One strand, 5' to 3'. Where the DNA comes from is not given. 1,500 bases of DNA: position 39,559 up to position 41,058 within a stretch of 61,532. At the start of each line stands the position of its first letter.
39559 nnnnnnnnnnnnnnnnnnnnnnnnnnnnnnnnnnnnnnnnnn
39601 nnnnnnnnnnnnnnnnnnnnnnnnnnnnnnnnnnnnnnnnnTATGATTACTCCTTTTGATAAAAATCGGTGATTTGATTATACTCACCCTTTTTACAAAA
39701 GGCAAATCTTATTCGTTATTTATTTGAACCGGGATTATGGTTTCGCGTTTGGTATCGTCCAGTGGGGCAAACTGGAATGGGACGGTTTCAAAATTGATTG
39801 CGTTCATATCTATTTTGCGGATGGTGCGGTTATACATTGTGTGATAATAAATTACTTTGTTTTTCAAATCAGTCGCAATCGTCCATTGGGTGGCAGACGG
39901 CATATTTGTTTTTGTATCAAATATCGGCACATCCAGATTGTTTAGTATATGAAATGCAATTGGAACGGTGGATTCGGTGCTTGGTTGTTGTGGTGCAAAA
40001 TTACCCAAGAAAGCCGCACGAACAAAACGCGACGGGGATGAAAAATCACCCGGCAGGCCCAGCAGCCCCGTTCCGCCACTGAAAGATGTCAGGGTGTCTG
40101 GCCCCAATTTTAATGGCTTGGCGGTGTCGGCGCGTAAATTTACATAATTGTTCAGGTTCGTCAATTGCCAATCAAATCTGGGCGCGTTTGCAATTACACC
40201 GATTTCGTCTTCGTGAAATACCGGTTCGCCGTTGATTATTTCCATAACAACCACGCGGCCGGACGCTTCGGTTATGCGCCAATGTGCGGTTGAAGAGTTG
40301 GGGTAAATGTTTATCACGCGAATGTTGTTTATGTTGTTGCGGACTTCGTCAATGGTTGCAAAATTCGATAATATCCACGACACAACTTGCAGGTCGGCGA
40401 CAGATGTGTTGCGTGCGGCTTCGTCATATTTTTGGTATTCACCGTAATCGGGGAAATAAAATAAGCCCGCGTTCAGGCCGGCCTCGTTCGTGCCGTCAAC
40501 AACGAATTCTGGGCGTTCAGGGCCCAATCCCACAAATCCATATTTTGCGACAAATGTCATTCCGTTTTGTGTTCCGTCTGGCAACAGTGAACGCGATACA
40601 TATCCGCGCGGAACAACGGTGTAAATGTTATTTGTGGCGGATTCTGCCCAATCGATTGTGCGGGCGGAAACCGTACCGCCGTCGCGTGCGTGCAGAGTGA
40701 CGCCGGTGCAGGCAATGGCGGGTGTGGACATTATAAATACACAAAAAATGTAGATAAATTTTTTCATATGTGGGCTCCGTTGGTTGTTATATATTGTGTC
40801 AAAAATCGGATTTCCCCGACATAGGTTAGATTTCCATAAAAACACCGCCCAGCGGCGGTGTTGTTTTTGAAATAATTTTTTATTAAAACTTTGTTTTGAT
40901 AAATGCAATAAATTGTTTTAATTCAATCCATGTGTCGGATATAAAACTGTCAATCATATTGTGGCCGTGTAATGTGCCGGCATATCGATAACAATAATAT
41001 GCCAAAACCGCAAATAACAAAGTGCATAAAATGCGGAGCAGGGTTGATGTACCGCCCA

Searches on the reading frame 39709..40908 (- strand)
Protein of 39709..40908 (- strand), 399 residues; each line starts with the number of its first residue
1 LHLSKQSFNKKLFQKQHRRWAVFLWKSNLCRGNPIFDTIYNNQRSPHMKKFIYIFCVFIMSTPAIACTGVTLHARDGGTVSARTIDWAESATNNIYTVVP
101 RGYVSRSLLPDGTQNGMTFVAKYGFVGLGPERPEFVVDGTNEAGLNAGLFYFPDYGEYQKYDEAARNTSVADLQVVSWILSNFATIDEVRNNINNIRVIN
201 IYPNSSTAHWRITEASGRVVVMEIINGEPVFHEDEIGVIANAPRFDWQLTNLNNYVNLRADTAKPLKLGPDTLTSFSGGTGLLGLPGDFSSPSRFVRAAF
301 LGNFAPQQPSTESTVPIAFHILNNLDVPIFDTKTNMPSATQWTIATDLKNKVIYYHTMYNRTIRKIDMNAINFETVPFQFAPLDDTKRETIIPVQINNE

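Call 24: search_protein_families(library=pfam, proteins=[window:39709-40908:-], max_evalue=0.01)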
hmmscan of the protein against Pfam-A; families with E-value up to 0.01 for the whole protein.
window:39709-40908:- (399 aa): 1 family
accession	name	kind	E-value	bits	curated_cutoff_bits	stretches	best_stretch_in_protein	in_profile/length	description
PF02275.23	CBAH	-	4e-63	214.4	20.4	1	67-374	1-309/316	Linear amide C-N hydrolases, choloylglycine hydrolase family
